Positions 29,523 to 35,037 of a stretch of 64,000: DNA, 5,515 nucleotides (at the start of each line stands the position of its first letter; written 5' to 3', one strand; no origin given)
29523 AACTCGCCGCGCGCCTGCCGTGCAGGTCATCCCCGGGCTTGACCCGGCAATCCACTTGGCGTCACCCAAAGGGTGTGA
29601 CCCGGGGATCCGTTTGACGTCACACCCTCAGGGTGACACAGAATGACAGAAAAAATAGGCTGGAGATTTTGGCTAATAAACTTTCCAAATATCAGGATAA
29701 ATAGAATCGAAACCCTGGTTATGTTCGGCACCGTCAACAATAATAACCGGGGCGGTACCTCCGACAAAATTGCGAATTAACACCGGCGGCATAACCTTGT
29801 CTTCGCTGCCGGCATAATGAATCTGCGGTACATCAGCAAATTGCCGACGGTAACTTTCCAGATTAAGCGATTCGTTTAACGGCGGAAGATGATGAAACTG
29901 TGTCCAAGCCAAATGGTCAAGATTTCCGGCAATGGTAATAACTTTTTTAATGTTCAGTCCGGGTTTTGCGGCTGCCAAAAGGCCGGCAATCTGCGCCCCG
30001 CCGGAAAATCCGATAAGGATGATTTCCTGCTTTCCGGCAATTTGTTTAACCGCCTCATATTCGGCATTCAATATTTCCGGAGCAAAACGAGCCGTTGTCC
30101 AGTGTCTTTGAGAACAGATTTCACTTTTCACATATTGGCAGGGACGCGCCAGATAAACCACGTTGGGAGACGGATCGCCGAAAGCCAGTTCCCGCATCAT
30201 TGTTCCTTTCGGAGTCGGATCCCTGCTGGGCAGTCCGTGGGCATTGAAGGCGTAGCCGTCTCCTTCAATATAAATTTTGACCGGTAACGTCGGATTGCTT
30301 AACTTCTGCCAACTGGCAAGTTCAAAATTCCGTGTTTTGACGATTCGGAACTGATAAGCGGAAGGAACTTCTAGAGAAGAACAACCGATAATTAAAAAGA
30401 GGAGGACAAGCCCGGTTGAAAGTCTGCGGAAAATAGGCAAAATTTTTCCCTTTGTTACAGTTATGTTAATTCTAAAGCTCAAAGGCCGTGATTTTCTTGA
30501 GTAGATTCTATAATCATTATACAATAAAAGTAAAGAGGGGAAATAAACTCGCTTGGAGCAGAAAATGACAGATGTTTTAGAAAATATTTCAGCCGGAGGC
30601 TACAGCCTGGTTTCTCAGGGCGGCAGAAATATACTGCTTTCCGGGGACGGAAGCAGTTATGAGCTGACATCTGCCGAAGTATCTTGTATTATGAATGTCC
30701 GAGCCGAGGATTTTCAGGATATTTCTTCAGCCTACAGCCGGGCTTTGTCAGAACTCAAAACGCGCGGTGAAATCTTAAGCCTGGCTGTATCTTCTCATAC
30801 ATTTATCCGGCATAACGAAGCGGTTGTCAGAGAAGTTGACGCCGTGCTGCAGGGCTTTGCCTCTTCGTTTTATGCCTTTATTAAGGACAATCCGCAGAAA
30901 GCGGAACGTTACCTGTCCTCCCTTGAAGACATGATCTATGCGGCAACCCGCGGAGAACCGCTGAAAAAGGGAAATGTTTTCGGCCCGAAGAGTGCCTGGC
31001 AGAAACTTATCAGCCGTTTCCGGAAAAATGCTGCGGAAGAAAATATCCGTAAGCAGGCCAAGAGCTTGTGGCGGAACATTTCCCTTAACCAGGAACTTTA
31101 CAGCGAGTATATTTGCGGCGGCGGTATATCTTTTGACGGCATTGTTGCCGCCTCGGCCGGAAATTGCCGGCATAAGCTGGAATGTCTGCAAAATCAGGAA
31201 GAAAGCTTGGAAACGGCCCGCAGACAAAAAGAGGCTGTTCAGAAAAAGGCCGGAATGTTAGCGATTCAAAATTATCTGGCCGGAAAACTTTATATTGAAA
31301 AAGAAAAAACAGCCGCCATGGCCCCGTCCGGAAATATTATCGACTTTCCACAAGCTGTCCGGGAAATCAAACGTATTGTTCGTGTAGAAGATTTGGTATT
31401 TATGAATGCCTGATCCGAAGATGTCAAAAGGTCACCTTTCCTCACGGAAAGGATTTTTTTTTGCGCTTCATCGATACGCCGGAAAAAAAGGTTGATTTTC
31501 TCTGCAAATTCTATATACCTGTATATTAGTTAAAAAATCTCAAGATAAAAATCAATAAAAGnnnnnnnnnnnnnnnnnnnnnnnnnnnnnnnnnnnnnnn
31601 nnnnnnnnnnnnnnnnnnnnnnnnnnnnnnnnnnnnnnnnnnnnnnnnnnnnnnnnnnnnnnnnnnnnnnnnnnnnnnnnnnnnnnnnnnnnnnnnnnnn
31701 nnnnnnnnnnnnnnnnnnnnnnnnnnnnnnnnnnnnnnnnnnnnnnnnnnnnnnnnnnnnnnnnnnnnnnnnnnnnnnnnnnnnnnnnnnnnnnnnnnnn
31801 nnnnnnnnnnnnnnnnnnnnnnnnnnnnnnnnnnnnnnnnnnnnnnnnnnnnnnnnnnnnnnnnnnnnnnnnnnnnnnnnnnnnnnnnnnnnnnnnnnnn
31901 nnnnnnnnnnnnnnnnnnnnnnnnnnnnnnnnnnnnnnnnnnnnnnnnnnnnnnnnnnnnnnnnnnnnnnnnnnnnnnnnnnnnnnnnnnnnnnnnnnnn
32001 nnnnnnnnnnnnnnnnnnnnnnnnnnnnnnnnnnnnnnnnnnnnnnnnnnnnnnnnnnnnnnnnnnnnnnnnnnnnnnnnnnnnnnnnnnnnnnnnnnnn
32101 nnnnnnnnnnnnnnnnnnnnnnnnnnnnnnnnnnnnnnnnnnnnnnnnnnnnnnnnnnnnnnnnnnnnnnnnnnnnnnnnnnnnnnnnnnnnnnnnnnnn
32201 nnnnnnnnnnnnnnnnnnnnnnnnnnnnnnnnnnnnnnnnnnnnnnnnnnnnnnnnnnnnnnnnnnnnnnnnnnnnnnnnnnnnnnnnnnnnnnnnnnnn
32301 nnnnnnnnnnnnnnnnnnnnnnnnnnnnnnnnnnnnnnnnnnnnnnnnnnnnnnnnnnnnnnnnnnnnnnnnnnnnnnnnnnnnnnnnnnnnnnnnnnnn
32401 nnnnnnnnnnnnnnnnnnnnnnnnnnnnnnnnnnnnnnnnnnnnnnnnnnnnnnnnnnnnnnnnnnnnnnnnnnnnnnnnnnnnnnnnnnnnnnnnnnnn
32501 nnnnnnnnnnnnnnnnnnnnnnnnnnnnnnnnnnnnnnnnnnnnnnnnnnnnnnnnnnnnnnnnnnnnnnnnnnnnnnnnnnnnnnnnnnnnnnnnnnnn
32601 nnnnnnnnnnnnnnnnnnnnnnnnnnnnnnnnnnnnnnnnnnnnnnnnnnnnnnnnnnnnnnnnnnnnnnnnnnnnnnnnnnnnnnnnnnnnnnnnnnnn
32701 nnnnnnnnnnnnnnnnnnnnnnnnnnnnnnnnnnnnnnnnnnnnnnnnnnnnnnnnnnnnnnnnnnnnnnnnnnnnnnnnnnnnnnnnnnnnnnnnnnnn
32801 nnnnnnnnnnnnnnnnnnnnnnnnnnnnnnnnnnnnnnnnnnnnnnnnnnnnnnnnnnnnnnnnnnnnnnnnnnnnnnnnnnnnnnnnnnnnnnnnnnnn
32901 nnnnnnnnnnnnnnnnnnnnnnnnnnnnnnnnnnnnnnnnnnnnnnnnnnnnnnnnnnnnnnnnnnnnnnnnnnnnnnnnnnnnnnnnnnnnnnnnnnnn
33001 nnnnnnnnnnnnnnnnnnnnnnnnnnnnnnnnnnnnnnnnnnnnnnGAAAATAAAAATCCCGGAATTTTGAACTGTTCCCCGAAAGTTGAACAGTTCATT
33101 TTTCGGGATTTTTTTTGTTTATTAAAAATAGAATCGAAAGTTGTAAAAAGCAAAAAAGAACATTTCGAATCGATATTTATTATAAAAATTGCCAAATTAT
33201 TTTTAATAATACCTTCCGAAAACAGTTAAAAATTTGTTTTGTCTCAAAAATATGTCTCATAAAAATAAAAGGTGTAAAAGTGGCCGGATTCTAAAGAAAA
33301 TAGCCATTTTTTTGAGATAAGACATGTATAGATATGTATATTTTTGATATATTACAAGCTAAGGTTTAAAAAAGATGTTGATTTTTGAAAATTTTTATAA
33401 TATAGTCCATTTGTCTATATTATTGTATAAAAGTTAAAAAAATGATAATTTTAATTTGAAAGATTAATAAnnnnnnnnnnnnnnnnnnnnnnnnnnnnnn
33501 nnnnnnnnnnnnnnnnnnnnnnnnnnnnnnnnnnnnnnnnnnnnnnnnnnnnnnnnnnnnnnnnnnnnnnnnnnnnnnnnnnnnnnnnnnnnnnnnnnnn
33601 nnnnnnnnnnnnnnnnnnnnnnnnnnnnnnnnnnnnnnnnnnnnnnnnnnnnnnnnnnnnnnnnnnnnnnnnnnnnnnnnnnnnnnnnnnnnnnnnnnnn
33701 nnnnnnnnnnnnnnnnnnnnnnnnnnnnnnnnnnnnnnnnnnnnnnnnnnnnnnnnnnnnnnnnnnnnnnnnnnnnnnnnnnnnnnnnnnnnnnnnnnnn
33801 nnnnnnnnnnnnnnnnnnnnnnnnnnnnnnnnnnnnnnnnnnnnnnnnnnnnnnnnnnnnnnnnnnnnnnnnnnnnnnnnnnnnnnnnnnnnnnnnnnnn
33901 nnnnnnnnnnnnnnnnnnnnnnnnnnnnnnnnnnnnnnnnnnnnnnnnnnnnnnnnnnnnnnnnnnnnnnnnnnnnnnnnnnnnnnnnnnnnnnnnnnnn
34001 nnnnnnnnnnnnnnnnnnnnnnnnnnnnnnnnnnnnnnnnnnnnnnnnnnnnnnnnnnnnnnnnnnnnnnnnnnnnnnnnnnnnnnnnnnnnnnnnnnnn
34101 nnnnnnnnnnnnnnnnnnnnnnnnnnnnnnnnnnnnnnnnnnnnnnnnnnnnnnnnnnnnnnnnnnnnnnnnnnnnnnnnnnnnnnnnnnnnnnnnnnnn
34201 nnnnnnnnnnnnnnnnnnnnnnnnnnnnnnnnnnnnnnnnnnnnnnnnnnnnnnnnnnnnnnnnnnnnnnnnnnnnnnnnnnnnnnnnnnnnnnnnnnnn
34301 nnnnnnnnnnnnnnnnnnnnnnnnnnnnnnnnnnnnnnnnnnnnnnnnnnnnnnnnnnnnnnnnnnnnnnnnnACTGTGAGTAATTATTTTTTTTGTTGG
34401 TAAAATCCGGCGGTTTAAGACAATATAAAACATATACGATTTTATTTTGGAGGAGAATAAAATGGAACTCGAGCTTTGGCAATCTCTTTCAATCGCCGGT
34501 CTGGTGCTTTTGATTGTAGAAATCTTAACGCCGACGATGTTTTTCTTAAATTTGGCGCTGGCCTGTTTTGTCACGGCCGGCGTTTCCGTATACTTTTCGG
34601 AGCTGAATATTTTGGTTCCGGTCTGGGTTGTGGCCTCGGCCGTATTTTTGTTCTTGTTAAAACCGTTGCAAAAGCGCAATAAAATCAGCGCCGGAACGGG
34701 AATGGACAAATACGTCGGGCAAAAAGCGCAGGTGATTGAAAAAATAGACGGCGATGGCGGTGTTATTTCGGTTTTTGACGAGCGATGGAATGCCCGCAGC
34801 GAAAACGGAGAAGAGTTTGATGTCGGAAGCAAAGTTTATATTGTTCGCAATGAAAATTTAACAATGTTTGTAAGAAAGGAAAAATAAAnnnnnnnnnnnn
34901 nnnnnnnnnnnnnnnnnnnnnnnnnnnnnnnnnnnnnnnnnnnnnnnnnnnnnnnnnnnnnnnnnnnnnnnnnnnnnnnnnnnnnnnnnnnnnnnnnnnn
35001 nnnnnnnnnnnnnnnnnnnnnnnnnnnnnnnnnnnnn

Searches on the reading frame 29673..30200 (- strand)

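Call 81: search_protein_families(library=pfam, proteins=[window:29673-30200:-], max_evalue=0.001)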
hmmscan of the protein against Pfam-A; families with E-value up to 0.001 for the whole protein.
window:29673-30200:- (175 aa): 2 families
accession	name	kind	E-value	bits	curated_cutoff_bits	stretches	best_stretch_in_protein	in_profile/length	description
PF00561.26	Abhydrolase_1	-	5.3e-06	26.7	25.8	1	30-100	41-110/245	alpha/beta hydrolase fold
PF03959.19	FSH1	-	0.00048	20.3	21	1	50-147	91-184/211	Serine hydrolase (FSH1)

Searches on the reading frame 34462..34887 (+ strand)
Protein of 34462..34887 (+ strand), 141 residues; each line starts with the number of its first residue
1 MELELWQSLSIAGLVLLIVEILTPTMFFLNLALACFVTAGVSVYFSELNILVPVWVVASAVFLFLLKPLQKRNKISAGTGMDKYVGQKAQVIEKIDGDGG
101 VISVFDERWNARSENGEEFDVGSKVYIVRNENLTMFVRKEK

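Call 81: search_protein_families(library=pfam, proteins=[window:34462-34887:+], max_evalue=0.001)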
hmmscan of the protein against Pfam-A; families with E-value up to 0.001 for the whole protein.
window:34462-34887:+ (141 aa): 1 family
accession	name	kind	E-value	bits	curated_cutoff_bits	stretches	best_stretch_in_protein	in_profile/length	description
PF01957.25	NfeD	-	8.3e-13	48.8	29.1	1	82-139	2-57/57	NfeD-like C-terminal, partner-binding domain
